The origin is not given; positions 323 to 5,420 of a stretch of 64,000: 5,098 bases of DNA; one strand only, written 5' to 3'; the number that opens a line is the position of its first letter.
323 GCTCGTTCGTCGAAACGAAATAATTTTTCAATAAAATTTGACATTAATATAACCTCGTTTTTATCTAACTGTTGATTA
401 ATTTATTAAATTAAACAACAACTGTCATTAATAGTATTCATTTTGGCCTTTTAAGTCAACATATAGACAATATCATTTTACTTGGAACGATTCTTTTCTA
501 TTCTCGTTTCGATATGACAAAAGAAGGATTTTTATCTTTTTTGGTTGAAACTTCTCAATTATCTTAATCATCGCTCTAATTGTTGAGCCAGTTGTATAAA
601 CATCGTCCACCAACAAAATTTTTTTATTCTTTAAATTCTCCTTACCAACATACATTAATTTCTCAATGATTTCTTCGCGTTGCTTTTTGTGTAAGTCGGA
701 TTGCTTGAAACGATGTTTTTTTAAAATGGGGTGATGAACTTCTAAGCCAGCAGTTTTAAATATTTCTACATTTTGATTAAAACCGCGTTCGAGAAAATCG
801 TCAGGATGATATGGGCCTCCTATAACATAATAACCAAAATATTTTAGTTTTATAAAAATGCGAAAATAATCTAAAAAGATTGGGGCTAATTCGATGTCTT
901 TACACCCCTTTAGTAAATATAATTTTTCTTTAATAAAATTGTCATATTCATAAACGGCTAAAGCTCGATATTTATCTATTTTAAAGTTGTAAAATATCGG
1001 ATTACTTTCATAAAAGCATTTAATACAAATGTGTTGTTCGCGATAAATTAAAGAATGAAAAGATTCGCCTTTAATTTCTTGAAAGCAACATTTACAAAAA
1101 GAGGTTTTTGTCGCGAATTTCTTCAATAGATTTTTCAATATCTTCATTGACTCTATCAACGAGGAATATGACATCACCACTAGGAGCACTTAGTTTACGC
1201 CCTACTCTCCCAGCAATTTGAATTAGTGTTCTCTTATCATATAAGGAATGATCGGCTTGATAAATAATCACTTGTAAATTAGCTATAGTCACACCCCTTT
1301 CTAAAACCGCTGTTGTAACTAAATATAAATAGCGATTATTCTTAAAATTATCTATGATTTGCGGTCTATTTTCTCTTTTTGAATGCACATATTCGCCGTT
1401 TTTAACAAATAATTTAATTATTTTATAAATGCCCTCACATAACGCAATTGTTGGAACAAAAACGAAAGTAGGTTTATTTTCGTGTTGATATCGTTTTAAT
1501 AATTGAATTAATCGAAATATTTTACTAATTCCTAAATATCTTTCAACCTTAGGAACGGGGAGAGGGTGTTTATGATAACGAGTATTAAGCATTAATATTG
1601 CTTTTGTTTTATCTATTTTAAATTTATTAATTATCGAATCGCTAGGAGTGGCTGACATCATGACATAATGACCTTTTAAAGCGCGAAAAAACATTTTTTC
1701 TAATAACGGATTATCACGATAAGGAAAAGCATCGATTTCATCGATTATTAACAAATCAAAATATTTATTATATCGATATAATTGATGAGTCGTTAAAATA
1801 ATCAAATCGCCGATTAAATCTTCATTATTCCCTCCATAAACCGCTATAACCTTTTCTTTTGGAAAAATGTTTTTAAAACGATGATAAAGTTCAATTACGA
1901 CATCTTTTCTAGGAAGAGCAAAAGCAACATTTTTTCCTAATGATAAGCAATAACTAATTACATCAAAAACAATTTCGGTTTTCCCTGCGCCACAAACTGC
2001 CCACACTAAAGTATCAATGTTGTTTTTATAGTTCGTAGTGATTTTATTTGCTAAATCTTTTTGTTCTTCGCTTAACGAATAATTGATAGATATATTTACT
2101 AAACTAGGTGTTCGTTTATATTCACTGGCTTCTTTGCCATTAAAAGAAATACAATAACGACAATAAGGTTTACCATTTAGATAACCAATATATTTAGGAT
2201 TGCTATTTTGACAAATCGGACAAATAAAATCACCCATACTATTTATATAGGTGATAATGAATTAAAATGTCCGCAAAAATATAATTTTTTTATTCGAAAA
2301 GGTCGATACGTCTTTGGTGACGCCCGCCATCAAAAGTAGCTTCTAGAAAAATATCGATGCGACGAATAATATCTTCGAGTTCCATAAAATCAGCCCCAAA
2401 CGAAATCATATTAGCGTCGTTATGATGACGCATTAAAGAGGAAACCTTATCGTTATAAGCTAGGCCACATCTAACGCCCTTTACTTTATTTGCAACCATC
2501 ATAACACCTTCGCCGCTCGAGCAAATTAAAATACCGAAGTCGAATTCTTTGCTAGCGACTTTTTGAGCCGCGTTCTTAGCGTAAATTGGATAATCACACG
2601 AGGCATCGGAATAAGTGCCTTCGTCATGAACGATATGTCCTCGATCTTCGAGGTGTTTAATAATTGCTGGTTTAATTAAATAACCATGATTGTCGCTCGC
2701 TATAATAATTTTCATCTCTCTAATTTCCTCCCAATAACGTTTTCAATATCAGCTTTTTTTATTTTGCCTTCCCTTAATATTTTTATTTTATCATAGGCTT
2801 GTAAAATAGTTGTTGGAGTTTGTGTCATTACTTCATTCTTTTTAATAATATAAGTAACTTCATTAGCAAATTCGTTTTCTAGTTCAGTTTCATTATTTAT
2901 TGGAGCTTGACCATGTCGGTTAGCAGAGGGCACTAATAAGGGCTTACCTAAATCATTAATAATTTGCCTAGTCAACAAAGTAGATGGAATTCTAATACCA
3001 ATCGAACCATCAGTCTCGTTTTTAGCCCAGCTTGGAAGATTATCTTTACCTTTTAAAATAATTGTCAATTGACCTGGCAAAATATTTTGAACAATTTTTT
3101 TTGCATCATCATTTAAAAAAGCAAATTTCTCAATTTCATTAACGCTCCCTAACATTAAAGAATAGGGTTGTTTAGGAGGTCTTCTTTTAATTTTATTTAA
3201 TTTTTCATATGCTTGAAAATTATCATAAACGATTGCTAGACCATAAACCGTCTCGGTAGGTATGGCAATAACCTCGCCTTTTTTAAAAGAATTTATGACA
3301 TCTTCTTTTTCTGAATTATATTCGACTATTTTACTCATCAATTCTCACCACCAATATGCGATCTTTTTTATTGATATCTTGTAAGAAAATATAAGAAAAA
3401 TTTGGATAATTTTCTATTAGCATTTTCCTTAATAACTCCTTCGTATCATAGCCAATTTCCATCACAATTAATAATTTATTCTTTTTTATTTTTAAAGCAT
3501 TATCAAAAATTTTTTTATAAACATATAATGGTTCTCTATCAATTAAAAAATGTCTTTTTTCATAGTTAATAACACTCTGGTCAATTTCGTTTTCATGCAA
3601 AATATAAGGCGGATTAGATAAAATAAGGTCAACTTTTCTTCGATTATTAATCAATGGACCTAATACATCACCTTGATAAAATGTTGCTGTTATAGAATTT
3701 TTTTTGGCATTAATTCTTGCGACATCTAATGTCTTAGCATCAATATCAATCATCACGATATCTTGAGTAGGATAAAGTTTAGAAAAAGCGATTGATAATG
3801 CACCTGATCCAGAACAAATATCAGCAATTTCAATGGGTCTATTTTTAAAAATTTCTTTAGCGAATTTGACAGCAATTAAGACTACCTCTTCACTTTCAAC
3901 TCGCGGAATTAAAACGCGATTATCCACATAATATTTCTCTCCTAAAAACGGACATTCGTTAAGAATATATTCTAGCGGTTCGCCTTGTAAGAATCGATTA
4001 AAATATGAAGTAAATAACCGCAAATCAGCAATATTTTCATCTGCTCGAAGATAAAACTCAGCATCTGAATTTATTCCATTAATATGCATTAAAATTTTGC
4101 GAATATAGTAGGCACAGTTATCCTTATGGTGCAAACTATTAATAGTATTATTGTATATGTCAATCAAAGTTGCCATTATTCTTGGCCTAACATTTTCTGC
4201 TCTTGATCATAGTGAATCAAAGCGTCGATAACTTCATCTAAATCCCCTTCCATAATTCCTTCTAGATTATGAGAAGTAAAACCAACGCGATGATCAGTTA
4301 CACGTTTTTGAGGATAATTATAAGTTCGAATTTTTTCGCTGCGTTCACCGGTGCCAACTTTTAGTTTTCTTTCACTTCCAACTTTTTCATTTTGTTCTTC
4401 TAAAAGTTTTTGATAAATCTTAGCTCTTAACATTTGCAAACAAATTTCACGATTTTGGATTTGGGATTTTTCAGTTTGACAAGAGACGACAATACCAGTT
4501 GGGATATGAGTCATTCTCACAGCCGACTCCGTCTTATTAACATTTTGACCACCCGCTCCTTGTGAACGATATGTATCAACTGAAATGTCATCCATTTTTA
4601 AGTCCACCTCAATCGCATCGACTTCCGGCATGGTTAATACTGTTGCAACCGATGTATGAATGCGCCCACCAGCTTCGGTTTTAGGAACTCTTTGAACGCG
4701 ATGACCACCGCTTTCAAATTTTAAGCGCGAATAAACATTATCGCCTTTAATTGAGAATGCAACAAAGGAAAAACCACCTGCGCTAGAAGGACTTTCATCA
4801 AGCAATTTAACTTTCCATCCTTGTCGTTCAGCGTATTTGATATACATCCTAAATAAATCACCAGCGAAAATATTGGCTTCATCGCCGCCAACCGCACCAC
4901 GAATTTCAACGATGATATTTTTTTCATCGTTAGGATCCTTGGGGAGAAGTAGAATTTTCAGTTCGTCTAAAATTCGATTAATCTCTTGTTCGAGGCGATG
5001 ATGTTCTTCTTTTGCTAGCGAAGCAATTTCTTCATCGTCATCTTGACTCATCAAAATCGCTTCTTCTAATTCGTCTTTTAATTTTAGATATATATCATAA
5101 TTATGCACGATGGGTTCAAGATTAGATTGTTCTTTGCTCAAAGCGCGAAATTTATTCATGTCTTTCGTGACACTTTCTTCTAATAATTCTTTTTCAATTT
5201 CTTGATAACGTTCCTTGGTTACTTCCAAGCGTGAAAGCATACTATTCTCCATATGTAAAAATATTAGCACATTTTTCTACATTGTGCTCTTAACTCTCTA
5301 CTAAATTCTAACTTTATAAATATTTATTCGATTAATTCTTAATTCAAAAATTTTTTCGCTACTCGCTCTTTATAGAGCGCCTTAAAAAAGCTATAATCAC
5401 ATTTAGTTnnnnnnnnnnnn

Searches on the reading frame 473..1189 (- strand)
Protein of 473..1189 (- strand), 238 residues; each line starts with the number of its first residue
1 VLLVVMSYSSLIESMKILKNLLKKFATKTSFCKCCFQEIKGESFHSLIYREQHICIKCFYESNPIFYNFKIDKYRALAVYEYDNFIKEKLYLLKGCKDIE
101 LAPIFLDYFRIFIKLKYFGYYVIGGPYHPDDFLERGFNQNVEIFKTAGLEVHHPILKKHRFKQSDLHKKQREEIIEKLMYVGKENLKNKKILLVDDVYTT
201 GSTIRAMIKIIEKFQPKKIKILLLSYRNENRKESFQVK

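Call 34: search_protein_families(library=pfam, proteins=[window:473-1189:-], max_evalue=0.0001)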
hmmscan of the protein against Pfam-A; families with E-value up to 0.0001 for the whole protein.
window:473-1189:- (238 aa): 1 family
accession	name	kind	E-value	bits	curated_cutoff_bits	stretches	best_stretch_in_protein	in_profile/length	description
PF00156.33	Pribosyltran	-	4.9e-12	45.9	26.3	1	155-234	57-133/158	Phosphoribosyl transferase domain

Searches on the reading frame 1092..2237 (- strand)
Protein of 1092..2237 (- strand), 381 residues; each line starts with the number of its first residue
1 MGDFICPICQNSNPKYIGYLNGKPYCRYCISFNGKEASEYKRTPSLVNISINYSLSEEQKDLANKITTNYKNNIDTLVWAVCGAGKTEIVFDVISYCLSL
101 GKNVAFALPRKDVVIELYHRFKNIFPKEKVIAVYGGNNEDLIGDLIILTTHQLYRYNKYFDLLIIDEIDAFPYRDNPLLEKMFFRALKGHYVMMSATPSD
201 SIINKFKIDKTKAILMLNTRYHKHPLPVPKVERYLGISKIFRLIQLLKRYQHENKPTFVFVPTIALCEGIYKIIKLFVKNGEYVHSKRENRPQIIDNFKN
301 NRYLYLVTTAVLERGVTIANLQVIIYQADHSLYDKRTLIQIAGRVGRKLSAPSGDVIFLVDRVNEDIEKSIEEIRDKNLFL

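Call 34: search_protein_families(library=pfam, proteins=[window:1092-2237:-], max_evalue=0.0001)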
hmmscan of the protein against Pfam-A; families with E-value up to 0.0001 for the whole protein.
window:1092-2237:- (381 aa): 3 families
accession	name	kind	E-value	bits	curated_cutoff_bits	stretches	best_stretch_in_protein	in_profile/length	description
PF04851.21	ResIII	-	1.1e-16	61.6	22.5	1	53-198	2-162/164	Type III restriction enzyme, res subunit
PF00271.37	Helicase_C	-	3.2e-15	56.8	23.5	1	239-347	2-108/110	Helicase conserved C-terminal domain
PF00270.35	DEAD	-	1.4e-13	51.3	26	1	66-201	11-163/167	DEAD/DEAH box helicase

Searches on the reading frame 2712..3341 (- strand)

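Call 34: search_protein_families(library=pfam, proteins=[window:2712-3341:-], max_evalue=0.0001)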
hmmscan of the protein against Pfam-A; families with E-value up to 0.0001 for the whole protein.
window:2712-3341:- (209 aa): 1 family
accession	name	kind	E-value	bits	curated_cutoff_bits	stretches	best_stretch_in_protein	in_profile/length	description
PF01300.24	Sua5_yciO_yrdC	-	1.3e-45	155.5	25.1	1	19-192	3-178/178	Telomere recombination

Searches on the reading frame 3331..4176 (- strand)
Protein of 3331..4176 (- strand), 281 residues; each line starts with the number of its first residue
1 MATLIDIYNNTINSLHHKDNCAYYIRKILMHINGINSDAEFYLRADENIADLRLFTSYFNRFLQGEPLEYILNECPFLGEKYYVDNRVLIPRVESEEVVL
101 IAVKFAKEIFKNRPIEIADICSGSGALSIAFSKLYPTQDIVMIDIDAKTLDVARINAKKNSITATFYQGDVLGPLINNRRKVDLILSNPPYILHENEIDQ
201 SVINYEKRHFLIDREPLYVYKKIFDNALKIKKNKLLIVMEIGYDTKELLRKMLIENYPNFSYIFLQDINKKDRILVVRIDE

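Call 34: search_protein_families(library=pfam, proteins=[window:3331-4176:-], max_evalue=0.0001)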
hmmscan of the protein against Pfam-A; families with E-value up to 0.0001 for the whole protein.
window:3331-4176:- (281 aa): 5 families
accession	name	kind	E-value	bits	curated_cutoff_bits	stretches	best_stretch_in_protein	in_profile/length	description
PF05175.20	MTS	-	1.3e-14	54.7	23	1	113-196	31-113/170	Methyltransferase small domain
PF13847.12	Methyltransf_31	-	3.9e-09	36.8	27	1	116-204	6-95/145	Methyltransferase domain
PF13649.12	Methyltransf_25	-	4.7e-09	37.2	27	1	117-197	1-81/97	Methyltransferase domain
PF06325.19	PrmA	-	1.6e-08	34.9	22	1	115-188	163-233/296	Ribosomal protein L11 methyltransferase (PrmA)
PF01170.24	UPF0020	-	6.4e-05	23.2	22.3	0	136-191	75-131/197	RMKL-like, methyltransferase domain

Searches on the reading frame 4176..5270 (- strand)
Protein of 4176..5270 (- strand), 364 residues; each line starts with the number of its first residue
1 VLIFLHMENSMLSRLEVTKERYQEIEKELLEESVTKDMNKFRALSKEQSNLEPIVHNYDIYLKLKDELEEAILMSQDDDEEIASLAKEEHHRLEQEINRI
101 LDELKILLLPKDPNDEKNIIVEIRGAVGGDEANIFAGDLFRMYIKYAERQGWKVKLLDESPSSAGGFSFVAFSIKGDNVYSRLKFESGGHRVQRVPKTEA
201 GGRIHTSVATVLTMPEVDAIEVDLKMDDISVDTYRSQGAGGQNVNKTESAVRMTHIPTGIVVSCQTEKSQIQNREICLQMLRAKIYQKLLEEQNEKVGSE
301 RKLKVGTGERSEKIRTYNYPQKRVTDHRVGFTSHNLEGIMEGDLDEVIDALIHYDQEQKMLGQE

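Call 34: search_protein_families(library=pfam, proteins=[window:4176-5270:-], max_evalue=0.0001)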
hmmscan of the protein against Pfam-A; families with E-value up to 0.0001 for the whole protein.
window:4176-5270:- (364 aa): 2 families
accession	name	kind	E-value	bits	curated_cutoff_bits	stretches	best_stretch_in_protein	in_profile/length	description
PF03462.23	PCRF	-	2.7e-72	243.1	24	1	19-211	2-194/194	PCRF domain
PF00472.26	RF-1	-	5e-42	143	35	1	219-328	2-116/116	RF-1 domain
